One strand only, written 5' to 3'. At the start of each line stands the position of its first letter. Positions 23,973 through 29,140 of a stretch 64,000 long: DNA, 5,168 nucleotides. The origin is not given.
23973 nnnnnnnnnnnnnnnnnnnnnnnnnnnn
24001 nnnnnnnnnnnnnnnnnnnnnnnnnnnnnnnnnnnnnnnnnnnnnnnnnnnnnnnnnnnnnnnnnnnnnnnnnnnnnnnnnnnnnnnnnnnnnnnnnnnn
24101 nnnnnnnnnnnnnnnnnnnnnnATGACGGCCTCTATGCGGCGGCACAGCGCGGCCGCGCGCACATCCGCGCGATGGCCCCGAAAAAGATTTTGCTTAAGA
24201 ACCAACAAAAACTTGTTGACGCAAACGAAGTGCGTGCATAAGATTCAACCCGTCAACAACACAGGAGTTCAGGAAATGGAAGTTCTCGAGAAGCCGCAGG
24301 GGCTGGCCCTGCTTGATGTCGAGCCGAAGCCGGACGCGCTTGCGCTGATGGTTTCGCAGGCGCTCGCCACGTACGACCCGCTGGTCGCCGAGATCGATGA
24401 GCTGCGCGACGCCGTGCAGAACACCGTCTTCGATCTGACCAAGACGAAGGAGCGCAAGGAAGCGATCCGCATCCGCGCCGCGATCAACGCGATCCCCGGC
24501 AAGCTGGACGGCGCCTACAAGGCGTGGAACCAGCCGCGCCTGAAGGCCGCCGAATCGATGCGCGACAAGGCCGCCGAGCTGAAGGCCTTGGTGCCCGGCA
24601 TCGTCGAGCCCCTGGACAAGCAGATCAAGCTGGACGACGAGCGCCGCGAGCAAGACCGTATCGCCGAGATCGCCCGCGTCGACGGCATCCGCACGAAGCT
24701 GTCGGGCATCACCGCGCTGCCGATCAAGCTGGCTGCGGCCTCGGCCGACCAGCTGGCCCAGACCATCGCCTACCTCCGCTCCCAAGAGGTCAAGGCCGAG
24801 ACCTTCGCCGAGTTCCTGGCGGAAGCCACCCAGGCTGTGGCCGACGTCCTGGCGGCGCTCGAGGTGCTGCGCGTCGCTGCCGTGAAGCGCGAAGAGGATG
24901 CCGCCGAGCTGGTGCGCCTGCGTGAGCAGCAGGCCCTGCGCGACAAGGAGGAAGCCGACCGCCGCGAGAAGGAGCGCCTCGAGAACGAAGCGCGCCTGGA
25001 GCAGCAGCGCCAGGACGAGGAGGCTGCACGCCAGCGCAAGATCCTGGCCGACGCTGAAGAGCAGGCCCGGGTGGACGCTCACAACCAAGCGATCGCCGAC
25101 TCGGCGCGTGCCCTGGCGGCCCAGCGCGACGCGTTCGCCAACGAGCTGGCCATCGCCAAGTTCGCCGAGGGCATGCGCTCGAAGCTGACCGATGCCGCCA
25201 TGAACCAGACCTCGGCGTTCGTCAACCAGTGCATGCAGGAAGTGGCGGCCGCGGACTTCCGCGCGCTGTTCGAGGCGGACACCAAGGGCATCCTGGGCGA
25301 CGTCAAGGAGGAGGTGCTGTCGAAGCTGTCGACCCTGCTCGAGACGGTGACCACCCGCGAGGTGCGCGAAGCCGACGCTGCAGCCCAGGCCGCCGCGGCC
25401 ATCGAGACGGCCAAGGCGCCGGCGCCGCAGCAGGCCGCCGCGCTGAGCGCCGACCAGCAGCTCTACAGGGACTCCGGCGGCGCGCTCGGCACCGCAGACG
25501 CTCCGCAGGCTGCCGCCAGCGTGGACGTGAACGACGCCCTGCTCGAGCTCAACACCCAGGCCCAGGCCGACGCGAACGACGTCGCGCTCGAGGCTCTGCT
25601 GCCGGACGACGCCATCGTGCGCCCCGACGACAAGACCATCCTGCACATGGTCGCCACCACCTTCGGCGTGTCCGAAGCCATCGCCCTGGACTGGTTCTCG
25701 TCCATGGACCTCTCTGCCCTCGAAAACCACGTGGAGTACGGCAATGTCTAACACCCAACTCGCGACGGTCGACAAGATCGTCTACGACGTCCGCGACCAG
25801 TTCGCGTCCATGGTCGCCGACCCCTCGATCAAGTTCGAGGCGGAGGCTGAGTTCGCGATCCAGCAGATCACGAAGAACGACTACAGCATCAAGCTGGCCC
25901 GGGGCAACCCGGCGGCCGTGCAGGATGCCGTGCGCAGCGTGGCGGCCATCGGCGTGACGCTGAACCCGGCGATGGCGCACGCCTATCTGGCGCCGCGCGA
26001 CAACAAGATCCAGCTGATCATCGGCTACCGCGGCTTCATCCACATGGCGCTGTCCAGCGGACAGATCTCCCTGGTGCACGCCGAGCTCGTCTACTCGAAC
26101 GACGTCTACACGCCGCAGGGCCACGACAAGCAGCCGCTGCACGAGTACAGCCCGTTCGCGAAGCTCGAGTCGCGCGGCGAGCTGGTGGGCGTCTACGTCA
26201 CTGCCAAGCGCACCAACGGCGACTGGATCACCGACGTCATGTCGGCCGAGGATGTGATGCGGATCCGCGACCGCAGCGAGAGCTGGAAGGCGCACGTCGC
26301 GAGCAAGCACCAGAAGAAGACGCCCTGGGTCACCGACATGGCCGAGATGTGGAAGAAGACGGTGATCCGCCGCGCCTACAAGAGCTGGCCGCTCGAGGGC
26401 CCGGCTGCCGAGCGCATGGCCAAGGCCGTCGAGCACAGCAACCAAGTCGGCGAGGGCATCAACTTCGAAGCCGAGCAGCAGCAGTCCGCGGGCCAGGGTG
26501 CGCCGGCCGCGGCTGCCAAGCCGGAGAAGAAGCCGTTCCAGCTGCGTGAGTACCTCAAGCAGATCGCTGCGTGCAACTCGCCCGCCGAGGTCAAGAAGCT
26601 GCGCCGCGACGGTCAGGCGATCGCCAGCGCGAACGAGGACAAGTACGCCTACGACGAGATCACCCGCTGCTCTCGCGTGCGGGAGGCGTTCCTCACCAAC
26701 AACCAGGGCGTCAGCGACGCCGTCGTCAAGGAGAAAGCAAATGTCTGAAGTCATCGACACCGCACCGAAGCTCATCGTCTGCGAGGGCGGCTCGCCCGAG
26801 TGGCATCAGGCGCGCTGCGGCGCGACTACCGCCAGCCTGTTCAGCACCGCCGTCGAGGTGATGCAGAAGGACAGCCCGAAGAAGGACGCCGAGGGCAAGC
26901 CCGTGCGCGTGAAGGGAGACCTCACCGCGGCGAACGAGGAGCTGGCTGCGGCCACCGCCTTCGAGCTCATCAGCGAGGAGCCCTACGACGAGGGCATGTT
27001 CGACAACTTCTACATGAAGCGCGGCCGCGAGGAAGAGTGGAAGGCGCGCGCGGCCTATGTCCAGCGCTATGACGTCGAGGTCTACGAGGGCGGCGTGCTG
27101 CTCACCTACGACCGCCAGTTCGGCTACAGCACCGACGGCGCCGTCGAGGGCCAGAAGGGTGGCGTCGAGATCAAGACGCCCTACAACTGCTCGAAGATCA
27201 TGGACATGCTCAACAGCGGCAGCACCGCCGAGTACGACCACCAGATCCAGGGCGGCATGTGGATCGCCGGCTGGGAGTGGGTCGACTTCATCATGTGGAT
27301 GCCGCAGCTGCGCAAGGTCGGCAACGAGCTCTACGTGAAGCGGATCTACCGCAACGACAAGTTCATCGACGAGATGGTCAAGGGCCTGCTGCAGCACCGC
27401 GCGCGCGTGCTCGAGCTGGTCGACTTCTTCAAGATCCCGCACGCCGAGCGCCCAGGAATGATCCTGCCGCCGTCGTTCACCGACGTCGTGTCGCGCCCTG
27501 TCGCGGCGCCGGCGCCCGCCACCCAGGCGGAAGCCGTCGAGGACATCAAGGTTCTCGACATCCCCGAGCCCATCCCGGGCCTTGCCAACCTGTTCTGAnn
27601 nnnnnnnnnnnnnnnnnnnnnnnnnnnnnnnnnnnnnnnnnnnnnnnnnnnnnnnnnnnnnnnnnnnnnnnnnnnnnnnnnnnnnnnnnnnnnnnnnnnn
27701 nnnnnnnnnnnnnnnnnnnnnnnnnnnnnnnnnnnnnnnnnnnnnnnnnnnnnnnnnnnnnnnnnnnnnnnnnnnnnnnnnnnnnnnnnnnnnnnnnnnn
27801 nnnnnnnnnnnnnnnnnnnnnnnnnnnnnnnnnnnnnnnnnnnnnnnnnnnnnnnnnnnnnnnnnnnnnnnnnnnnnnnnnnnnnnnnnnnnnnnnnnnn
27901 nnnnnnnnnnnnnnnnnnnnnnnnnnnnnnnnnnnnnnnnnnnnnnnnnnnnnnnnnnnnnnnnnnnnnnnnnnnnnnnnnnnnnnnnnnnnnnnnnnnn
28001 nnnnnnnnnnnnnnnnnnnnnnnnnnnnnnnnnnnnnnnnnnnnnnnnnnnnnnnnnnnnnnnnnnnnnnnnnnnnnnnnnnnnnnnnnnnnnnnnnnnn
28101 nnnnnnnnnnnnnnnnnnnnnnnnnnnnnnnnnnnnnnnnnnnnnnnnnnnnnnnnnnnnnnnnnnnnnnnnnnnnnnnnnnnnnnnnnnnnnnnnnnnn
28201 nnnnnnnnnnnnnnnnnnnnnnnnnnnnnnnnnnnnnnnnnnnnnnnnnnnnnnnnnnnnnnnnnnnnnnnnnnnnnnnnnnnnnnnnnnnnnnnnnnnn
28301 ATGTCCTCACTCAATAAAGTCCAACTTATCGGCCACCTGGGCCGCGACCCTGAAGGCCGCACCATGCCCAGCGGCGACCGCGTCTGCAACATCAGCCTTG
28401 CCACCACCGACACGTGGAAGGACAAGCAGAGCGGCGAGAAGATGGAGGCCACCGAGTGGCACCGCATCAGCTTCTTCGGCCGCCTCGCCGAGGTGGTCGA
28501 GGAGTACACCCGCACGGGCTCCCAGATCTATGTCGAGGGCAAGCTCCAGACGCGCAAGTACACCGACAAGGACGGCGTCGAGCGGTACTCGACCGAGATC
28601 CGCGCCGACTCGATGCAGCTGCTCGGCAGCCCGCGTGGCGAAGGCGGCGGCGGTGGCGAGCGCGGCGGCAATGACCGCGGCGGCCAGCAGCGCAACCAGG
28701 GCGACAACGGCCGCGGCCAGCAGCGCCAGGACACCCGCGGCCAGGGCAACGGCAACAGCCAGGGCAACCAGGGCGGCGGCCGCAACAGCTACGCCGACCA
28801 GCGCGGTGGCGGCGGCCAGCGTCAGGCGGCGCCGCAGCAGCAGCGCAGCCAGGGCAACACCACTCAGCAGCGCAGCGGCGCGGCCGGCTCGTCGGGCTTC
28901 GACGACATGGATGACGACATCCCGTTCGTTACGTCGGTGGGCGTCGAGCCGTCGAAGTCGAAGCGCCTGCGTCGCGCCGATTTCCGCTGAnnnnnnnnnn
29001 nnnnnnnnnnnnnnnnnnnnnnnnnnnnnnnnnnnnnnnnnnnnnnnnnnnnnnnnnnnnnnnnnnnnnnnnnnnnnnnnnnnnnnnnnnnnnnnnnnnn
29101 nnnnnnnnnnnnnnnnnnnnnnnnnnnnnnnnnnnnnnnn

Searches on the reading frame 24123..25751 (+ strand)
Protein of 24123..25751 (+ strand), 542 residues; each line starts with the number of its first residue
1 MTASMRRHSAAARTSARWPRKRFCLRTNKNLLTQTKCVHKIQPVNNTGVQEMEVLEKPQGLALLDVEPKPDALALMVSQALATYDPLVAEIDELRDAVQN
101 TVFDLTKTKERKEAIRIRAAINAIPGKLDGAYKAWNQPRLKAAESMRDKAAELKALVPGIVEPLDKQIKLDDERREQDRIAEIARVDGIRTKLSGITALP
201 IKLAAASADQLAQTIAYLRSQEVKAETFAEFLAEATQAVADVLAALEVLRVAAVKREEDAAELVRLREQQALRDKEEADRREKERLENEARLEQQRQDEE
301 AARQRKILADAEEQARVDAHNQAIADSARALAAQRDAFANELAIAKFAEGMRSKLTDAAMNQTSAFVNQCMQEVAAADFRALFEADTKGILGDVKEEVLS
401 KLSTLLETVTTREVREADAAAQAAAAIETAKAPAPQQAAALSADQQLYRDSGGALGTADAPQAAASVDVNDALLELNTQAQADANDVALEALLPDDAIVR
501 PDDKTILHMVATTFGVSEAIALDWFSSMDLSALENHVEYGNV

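Call 13: search_protein_families(library=phrogs, proteins=[window:24123-25751:+], max_evalue=0.001)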
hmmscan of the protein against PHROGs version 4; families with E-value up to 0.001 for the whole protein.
window:24123-25751:+ (542 aa): 4 families
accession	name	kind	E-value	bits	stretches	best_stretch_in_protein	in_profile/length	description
phrog_16469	-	unknown function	5.5e-15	56.7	1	81-343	33-303/392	-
phrog_17928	-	unknown function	7.4e-11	42.4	1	71-430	62-395/511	-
phrog_21091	-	unknown function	3.3e-08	34.3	1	168-364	116-304/407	-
phrog_1376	-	unknown function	4.2e-07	30.5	1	82-341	21-279/362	-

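Call 63: search_protein_families(library=pfam, proteins=[window:24234-25751:+], max_evalue=0.01)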
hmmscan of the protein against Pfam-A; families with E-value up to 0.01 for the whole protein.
window:24234-25751:+ (505 aa): 1 family
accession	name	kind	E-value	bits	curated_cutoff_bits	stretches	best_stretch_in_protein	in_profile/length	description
PF07083.16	DUF1351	-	0.0057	16.9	27.8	1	47-146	15-111/210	Protein of unknown function (DUF1351)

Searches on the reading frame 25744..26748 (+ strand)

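Call 13: search_protein_families(library=phrogs, proteins=[window:25744-26748:+], max_evalue=0.001)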
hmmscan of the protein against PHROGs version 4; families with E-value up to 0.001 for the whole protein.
window:25744-26748:+ (334 aa): 2 families
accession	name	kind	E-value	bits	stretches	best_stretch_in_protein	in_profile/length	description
phrog_148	-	DNA, RNA and nucleotide metabolism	8.1e-55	187.9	1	8-262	28-268/387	RecT-like ssDNA annealing protein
phrog_19737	-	unknown function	8.1e-06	27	1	36-107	35-106/108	-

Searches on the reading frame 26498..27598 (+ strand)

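Call 13: search_protein_families(library=phrogs, proteins=[window:26498-27598:+], max_evalue=0.001)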
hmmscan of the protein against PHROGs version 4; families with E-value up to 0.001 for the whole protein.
window:26498-27598:+ (366 aa): 2 families
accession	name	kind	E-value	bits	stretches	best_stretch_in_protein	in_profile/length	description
phrog_149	-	DNA, RNA and nucleotide metabolism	1.3e-28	101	1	30-297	533-786/1242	exonuclease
phrog_434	-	DNA, RNA and nucleotide metabolism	5.3e-08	33.4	1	96-295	54-227/372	RecE-like recombination exonuclease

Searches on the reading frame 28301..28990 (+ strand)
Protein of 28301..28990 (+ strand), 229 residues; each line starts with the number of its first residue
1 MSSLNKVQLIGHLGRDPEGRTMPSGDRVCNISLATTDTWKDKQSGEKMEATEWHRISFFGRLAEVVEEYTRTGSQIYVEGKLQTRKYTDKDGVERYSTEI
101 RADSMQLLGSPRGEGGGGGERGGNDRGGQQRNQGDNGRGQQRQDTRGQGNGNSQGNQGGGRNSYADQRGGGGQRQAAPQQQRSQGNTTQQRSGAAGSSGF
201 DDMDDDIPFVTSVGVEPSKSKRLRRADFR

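Call 13: search_protein_families(library=phrogs, proteins=[window:28301-28990:+], max_evalue=0.001)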
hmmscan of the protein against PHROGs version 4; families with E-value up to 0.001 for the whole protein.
window:28301-28990:+ (229 aa): 3 families
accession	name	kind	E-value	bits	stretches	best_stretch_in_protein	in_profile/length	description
phrog_44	-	DNA, RNA and nucleotide metabolism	6.7e-50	171.3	1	1-213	84-232/271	single strand DNA binding protein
phrog_25370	-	unknown function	8.6e-08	32.8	1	4-50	2-47/48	-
phrog_27667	-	DNA, RNA and nucleotide metabolism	0.0003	22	0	76-108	2-34/61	single strand DNA binding protein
